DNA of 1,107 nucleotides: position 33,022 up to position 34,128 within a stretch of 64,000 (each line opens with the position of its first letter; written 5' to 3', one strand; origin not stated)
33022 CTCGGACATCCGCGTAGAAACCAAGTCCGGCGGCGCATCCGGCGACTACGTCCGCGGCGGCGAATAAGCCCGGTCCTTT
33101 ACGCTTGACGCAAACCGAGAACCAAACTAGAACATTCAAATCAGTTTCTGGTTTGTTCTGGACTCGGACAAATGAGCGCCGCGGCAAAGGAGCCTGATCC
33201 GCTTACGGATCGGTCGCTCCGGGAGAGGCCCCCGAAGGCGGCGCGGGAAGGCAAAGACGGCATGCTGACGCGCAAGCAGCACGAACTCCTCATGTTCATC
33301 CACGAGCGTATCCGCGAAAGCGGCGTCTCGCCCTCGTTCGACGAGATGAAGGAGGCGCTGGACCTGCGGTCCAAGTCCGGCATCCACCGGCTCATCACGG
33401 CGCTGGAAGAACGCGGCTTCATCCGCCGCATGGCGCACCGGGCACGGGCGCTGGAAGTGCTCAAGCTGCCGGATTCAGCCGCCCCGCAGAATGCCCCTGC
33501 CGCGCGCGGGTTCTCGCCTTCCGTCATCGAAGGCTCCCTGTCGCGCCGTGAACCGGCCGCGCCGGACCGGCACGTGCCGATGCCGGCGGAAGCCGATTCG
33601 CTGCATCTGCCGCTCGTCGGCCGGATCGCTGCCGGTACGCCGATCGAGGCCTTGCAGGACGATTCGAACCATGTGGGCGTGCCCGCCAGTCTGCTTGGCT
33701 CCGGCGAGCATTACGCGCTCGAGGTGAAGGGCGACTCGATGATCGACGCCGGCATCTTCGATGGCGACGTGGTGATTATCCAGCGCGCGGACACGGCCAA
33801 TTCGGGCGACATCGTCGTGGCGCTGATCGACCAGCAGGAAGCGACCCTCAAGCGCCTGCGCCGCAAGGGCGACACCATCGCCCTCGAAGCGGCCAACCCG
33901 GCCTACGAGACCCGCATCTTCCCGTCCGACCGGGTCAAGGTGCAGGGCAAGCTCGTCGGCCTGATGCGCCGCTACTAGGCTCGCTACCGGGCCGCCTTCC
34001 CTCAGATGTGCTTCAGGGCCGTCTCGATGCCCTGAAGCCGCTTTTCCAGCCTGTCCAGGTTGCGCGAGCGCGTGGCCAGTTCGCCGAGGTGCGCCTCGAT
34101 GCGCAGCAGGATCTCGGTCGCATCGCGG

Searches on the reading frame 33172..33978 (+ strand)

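Call 79: search_protein_families(library=ncbifam, proteins=[window:33172-33978:+], max_evalue=1e-10)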
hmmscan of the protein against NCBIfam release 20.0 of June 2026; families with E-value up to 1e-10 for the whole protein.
window:33172-33978:+ (268 aa): 2 families
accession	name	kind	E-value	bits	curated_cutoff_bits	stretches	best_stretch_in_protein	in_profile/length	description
TIGR00498.1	lexA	equivalog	1.9e-52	177.8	110.95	1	31-267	3-201/203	transcriptional repressor LexA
NF007621.2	PRK10276.1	subfamily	3.1e-17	62.7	110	1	181-256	30-105/115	translesion error-prone DNA polymerase V autoproteolytic subunit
